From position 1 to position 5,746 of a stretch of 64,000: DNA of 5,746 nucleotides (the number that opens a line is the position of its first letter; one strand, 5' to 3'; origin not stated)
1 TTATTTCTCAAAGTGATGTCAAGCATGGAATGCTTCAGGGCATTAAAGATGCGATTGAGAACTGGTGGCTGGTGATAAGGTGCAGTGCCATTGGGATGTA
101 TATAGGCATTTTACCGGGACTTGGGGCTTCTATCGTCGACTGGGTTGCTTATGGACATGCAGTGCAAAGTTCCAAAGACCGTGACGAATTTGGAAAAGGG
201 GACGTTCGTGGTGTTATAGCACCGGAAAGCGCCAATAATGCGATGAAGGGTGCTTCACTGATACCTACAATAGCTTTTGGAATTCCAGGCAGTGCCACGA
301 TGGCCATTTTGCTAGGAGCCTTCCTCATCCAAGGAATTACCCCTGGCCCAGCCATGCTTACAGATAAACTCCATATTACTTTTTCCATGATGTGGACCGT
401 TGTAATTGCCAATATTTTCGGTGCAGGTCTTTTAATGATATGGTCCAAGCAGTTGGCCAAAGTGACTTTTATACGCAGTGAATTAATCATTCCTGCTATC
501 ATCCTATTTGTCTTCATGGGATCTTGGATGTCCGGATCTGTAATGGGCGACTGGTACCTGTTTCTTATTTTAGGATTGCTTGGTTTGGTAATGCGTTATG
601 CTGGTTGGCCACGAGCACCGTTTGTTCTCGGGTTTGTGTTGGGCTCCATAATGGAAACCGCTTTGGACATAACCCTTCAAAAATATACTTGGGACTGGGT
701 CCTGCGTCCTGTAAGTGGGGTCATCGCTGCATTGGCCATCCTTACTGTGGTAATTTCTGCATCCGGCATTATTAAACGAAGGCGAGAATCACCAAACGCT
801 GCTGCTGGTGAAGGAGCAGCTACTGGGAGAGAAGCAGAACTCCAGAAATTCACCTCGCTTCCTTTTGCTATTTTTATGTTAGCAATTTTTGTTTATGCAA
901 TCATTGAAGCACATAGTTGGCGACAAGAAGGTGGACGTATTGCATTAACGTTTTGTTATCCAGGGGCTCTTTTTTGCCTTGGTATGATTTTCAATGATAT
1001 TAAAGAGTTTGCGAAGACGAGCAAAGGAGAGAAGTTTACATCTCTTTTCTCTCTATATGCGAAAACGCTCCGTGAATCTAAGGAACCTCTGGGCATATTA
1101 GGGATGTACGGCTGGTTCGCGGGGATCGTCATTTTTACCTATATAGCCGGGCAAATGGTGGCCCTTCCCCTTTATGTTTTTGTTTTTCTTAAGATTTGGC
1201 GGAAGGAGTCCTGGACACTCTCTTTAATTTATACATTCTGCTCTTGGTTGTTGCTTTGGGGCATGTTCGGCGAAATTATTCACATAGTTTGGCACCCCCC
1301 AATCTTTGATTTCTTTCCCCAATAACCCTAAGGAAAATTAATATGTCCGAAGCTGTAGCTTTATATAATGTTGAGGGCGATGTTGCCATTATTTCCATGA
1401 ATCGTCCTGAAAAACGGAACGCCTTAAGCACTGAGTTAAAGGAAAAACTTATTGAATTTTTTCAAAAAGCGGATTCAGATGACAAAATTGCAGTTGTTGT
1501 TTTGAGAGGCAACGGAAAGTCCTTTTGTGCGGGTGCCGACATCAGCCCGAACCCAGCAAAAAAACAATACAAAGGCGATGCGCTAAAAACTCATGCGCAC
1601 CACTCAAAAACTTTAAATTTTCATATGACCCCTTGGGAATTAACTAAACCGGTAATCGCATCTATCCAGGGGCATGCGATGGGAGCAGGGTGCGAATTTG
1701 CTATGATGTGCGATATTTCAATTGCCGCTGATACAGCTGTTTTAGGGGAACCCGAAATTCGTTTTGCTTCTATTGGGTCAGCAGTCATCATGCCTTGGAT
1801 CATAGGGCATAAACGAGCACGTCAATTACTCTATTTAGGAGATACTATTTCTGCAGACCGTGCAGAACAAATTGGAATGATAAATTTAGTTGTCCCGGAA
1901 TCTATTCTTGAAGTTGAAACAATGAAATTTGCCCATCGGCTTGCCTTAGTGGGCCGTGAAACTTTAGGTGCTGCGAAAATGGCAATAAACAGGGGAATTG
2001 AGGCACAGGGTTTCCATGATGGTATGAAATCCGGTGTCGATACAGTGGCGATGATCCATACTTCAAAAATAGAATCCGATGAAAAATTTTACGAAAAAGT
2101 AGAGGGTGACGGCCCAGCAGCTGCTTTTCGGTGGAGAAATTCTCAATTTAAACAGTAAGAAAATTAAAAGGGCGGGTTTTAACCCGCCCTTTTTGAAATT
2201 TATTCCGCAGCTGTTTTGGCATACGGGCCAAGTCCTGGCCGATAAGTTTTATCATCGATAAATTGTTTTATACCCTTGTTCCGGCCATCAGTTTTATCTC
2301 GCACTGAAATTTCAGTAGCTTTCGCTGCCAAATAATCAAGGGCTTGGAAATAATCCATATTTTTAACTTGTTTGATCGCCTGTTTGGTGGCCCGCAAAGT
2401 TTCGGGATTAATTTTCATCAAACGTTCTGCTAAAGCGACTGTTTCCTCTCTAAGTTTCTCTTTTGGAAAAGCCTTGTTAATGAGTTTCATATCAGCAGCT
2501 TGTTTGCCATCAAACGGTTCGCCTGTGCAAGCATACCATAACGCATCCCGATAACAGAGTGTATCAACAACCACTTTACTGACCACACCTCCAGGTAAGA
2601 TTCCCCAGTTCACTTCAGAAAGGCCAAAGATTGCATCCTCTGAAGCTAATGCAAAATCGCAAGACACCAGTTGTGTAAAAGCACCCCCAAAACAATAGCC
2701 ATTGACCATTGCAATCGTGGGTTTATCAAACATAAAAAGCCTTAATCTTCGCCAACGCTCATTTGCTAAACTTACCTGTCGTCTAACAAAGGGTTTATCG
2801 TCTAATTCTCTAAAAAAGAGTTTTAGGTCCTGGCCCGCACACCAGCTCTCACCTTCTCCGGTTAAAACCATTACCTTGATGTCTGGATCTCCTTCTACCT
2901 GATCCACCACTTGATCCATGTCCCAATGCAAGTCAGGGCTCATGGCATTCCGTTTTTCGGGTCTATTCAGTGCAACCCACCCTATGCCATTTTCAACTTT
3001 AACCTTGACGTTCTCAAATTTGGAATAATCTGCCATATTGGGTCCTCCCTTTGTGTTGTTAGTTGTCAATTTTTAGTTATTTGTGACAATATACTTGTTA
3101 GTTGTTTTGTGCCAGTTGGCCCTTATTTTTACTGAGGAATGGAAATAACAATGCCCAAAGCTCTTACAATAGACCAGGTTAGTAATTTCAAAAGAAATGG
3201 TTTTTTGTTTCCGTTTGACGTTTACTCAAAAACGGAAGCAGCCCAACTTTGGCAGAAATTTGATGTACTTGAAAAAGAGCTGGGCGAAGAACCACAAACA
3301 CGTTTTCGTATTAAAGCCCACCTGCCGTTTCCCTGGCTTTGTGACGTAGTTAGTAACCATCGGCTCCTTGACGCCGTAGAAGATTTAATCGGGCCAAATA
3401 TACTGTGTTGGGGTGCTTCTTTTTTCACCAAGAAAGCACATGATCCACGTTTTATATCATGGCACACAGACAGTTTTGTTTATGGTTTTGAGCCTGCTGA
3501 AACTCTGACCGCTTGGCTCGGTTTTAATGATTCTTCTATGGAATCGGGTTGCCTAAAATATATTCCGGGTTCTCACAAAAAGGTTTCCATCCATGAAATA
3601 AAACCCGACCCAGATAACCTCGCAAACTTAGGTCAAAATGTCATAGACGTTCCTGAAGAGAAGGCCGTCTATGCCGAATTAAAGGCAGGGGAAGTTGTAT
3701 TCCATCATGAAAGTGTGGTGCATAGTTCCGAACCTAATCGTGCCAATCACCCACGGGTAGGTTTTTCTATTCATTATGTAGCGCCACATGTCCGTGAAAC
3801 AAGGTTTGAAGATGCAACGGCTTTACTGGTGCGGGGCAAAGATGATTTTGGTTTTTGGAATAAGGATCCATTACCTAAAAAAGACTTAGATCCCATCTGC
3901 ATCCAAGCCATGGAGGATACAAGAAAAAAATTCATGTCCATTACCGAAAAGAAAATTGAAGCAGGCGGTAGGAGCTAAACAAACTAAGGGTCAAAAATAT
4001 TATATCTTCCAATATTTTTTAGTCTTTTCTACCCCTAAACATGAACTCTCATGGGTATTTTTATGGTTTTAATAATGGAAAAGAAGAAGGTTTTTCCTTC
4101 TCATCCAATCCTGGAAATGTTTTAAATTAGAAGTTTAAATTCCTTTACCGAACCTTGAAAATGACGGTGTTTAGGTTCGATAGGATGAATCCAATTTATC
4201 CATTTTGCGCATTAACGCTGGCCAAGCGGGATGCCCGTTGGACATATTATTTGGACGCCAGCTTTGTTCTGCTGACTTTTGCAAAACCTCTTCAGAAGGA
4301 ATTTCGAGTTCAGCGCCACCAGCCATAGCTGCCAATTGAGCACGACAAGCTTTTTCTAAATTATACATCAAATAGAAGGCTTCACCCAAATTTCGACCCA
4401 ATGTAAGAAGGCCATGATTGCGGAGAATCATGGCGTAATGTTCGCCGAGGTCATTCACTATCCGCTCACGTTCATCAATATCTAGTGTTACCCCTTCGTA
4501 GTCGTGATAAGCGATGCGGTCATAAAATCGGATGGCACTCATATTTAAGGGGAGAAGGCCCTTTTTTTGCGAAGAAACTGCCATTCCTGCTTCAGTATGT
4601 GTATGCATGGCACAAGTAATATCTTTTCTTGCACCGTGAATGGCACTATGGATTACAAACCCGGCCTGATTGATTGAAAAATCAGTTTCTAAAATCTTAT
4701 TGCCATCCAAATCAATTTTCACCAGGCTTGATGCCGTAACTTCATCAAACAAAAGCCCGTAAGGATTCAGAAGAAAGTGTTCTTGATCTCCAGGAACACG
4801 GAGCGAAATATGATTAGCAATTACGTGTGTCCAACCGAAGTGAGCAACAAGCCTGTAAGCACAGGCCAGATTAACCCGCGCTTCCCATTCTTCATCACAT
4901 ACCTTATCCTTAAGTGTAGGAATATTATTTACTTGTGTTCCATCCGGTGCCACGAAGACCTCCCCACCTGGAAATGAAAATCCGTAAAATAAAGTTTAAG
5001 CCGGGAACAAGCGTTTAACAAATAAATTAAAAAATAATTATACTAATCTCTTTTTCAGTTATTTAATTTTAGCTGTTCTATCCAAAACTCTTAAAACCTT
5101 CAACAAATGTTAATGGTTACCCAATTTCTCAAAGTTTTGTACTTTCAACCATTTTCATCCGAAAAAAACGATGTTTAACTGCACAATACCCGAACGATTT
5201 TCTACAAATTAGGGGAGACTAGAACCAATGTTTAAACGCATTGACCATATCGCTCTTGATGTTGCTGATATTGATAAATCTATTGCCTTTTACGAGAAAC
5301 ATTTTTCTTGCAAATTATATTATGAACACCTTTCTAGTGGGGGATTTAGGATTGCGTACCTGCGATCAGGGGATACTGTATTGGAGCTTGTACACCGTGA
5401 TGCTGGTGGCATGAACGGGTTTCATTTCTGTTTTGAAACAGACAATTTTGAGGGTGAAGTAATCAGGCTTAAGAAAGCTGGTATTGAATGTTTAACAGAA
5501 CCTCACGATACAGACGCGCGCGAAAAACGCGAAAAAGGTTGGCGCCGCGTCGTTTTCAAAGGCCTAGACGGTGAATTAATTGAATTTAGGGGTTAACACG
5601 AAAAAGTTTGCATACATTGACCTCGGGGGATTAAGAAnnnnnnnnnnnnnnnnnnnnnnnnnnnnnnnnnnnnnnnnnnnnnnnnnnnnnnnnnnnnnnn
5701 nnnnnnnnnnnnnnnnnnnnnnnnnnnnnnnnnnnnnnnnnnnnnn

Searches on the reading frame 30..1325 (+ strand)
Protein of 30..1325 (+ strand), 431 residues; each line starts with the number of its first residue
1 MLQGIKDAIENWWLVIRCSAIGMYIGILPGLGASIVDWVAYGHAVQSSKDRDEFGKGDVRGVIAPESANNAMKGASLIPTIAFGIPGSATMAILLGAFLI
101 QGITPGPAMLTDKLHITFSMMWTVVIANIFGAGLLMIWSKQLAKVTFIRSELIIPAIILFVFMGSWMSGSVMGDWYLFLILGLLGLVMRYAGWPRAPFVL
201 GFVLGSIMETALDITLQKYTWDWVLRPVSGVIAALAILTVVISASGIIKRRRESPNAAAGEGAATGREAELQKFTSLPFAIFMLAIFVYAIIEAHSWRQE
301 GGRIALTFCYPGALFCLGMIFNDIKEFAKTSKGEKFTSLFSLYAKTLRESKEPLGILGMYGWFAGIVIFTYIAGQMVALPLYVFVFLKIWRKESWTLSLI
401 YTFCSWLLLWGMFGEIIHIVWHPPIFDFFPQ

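Call 6: search_protein_families(library=pfam, proteins=[window:30-1325:+])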
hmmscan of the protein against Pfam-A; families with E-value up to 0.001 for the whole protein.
window:30-1325:+ (431 aa): 1 family
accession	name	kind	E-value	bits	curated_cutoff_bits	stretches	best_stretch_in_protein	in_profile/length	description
PF01970.21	TctA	-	3.1e-60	204.4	28.9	1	6-200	229-423/423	Tripartite tricarboxylate transporter TctA family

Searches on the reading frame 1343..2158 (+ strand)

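Call 6: search_protein_families(library=pfam, proteins=[window:1343-2158:+])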
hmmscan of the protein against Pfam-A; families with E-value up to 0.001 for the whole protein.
window:1343-2158:+ (271 aa): 2 families
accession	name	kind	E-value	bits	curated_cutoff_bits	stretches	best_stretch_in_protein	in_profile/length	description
PF00378.25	ECH_1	-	4e-46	157.8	27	1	12-224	4-214/251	Enoyl-CoA hydratase/isomerase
PF16113.10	ECH_2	-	2.1e-23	83.8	27.2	1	15-188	2-176/335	Enoyl-CoA hydratase/isomerase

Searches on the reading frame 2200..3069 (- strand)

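Call 6: search_protein_families(library=pfam, proteins=[window:2200-3069:-])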
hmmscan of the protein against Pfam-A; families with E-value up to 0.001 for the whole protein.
window:2200-3069:- (289 aa): 2 families
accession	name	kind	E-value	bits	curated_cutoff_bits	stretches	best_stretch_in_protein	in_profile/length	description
PF00378.25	ECH_1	-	1.7e-42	146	27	1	26-272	3-242/251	Enoyl-CoA hydratase/isomerase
PF16113.10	ECH_2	-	4.5e-25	89.3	27.2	1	29-238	1-205/335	Enoyl-CoA hydratase/isomerase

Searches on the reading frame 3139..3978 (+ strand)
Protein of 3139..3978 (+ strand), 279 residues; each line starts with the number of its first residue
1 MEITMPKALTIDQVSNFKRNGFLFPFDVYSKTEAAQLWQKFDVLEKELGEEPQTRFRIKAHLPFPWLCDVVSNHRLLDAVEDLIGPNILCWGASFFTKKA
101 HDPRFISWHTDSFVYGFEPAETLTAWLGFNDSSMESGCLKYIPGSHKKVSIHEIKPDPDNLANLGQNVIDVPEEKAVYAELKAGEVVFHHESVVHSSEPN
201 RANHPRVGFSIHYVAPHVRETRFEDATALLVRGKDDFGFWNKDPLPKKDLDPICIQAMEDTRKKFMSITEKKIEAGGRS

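Call 6: search_protein_families(library=pfam, proteins=[window:3139-3978:+])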
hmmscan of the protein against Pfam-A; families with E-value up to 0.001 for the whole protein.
window:3139-3978:+ (279 aa): 1 family
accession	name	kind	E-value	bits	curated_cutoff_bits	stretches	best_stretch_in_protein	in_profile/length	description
PF05721.19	PhyH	-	2.5e-26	93.7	22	1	17-207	1-212/213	Phytanoyl-CoA dioxygenase (PhyH)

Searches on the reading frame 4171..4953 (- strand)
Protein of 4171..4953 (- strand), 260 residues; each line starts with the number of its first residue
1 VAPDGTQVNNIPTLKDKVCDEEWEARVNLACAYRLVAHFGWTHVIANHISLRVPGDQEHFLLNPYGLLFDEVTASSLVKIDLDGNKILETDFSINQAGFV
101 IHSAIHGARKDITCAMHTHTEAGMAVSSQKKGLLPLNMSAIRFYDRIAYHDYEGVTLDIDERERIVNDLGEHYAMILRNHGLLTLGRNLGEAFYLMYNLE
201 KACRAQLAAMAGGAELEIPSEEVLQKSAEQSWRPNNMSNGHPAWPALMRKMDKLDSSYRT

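Call 6: search_protein_families(library=pfam, proteins=[window:4171-4953:-])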
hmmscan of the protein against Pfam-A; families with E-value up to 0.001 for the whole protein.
window:4171-4953:- (260 aa): 1 family
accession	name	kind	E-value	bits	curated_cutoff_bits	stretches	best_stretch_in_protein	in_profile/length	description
PF00596.27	Aldolase_II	-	1.7e-50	171.9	22.2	1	29-207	3-183/183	Class II Aldolase and Adducin N-terminal domain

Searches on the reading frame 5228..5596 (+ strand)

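Call 6: search_protein_families(library=pfam, proteins=[window:5228-5596:+])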
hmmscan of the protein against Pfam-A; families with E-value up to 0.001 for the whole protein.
window:5228-5596:+ (122 aa): 4 families
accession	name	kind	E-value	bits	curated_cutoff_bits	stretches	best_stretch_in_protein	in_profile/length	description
PF00903.31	Glyoxalase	-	2.3e-13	51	20.6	1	4-120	1-121/121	Glyoxalase/Bleomycin resistance protein/Dioxygenase superfamily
PF13669.12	Glyoxalase_4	-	5.1e-07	30.4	27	1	6-93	1-99/109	Glyoxalase/Bleomycin resistance protein/Dioxygenase superfamily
PF18029.7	Glyoxalase_6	-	0.00031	21.8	23.6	1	8-96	2-91/106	Glyoxalase-like domain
PF12681.13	Glyoxalase_2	-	0.00042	20.7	30.1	1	9-95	5-94/118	Glyoxalase-like domain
